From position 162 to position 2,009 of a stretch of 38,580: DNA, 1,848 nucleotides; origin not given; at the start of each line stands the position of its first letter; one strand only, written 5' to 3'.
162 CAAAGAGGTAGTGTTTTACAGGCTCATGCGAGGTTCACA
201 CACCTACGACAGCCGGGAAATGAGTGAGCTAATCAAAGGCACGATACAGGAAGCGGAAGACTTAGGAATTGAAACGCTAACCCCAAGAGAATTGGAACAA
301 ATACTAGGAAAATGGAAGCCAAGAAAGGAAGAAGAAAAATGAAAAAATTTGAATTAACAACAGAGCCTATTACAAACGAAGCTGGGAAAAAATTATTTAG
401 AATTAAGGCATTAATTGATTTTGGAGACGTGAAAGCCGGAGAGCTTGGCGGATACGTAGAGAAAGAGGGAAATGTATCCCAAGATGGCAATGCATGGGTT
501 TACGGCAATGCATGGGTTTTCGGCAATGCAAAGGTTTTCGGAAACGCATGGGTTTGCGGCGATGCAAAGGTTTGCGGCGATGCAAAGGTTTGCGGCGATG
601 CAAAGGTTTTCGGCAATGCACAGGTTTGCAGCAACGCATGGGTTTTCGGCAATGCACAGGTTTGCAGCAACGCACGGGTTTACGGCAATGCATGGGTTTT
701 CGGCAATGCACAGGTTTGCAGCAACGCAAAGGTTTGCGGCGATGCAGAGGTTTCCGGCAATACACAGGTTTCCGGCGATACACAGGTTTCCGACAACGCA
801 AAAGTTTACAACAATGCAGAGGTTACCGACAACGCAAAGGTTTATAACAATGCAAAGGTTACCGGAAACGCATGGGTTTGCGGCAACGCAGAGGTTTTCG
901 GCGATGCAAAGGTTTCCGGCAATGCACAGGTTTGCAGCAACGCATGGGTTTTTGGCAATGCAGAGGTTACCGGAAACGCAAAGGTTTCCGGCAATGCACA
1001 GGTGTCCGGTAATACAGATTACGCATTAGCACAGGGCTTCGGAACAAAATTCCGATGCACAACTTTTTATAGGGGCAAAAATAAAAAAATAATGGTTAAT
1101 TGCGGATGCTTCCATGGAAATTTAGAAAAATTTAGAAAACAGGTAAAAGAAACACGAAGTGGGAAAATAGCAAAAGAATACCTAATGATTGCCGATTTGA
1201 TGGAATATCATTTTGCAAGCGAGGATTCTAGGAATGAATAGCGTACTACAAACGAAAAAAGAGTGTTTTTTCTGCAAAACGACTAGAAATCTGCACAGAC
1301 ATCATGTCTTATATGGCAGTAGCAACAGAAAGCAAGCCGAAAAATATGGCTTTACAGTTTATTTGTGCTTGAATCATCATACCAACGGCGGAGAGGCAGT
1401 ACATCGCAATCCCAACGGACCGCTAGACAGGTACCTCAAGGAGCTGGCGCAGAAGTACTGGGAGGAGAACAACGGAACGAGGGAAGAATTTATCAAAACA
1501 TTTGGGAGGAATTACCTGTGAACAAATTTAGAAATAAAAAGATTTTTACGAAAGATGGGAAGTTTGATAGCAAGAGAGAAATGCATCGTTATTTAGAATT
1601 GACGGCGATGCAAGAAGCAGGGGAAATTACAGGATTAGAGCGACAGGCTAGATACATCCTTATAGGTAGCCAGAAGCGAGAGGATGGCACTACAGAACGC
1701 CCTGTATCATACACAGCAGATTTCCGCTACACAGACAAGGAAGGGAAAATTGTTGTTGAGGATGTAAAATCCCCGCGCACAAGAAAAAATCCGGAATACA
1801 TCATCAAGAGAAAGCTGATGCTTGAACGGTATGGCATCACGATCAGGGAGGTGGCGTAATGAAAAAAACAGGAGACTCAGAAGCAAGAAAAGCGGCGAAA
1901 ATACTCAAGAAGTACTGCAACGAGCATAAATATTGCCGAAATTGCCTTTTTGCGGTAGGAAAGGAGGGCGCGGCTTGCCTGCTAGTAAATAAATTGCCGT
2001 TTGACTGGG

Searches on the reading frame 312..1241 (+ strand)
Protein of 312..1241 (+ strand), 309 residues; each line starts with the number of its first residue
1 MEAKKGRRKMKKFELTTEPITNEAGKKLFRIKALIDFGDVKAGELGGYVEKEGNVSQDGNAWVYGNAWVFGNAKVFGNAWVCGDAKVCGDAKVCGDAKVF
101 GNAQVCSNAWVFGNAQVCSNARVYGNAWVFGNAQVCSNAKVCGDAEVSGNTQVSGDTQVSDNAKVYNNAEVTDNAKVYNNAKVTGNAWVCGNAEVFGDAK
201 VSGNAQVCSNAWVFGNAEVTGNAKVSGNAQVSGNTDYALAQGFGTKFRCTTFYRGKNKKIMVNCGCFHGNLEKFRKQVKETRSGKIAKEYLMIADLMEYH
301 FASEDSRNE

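Call 14: search_protein_families(library=phrogs, proteins=[window:312-1241:+], max_evalue=0.001)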
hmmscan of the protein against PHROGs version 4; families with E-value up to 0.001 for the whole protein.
window:312-1241:+ (309 aa): 10 families
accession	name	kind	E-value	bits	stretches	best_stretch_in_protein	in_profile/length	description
phrog_7964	-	unknown function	5.8e-101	337.9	2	108-303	75-266/269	-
phrog_5070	-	unknown function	3e-96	321.1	2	10-159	2-151/182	-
phrog_20532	-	unknown function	2.3e-40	138.1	1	213-306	1-94/100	-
phrog_20149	-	unknown function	3e-21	76.3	1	10-61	2-53/53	-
phrog_31248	-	unknown function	4.9e-16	60.1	2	84-159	75-150/200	-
phrog_36281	-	unknown function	1.1e-12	49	2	59-160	169-271/290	-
phrog_5353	-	unknown function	8.7e-08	33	1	56-213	22-179/256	-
phrog_697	-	head and packaging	8.3e-05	21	1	144-235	1102-1194/2079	structural protein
phrog_4549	-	tail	0.00073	18.8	0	120-228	572-667/869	tail fiber protein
phrog_8215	-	tail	0.00085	18.7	0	54-210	141-318/1000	baseplate wedge initiator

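Call 95: search_protein_families(library=pfam, proteins=[window:312-1241:+], max_evalue=0.01)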
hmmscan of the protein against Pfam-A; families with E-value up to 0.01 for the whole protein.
window:312-1241:+ (309 aa): 3 families
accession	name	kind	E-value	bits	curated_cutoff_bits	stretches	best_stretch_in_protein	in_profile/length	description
PF18836.7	B_solenoid_ydck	-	5e-20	70.1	30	0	121-136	1-16/17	YdcK Beta solenoid repeat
PF04519.19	Bactofilin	-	3e-06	27.8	27.9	1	139-234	7-96/98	Polymer-forming cytoskeletal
PF00132.30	Hexapep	-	6.8e-05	22.8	27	0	151-185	2-36/36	Bacterial transferase hexapeptide (six repeats)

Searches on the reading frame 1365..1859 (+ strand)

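Call 14: search_protein_families(library=phrogs, proteins=[window:1365-1859:+], max_evalue=0.001)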
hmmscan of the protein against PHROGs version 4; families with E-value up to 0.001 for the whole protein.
window:1365-1859:+ (164 aa): 3 families
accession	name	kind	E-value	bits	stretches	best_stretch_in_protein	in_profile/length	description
phrog_190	-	DNA, RNA and nucleotide metabolism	3e-38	133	1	13-163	137-281/338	Holliday junction resolvase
phrog_32087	-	unknown function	8.5e-20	71.8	1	102-163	5-67/67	-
phrog_37023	-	DNA, RNA and nucleotide metabolism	6.5e-06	27.1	1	66-153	46-134/171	endonuclease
